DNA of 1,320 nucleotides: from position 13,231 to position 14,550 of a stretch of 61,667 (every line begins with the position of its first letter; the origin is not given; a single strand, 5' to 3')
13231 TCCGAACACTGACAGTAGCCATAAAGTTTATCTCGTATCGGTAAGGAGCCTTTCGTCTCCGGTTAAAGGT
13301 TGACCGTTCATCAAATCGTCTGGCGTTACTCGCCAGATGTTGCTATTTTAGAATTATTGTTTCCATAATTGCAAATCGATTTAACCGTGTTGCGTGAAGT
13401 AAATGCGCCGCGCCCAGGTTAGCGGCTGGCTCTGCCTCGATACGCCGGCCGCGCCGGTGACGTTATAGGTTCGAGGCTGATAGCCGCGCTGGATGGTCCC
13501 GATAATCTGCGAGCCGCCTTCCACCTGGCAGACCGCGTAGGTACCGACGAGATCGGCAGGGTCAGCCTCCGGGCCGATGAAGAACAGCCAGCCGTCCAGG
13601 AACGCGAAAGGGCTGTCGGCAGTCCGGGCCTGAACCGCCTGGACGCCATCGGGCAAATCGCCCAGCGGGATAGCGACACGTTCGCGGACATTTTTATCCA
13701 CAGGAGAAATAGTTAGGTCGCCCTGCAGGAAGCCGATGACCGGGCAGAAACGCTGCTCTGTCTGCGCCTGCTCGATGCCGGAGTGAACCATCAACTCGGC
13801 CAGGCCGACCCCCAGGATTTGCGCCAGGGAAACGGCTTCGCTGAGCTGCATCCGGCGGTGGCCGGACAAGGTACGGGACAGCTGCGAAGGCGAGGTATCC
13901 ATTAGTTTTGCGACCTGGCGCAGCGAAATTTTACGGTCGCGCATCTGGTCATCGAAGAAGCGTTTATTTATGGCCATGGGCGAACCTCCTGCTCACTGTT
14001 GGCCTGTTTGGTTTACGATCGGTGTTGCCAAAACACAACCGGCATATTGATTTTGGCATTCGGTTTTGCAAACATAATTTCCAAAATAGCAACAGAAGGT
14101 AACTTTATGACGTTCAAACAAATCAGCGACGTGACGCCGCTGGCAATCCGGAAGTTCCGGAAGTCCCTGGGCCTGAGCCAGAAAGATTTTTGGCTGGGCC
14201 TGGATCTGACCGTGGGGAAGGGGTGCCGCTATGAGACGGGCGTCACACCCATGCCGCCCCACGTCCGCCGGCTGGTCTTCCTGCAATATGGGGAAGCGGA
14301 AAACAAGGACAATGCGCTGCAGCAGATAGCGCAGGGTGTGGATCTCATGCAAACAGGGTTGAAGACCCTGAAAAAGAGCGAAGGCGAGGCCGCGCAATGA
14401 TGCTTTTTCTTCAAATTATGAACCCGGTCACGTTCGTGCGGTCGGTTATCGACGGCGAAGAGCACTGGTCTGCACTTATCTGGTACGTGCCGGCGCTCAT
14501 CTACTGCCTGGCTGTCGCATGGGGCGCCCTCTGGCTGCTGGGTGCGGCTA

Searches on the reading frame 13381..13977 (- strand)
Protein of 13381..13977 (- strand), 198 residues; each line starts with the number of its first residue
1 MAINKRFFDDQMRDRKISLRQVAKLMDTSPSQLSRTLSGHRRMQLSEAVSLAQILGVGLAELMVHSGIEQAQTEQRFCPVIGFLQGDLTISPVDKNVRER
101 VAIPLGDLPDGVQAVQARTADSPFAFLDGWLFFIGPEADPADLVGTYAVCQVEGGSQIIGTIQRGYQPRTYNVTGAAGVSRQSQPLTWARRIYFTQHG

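Call 61: search_protein_families(library=phrogs, proteins=[window:13381-13977:-], max_evalue=0.001)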
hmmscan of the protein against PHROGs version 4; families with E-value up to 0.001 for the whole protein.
window:13381-13977:- (198 aa): 7 families
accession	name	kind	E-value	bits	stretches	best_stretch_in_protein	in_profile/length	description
phrog_1373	-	transcription regulation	3.9e-06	27.9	1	10-66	70-126/166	transcriptional regulator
phrog_4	-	transcription regulation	2e-05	24.7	1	4-108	138-217/400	transcriptional repressor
phrog_638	-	transcription regulation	4.5e-05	24.3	1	17-75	18-76/145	transcriptional regulator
phrog_4441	-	DNA, RNA and nucleotide metabolism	0.00017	22.9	1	18-74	20-76/98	HTH DNA binding protein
phrog_8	-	transcription regulation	0.00028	21.4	1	11-75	84-148/346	transcriptional regulator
phrog_2439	-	transcription regulation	0.00067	19.6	1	9-61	13-65/367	transcriptional regulator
phrog_1728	-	transcription regulation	0.00089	19.3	0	9-70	9-72/380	transcriptional regulator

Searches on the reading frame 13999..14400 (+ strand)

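Call 61: search_protein_families(library=phrogs, proteins=[window:13999-14400:+], max_evalue=0.001)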
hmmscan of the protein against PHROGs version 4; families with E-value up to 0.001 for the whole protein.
window:13999-14400:+ (133 aa): 1 family
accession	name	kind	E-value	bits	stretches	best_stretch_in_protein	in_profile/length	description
phrog_17513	-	transcription regulation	3.8e-12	47.3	1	37-132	1-95/118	transcriptional regulator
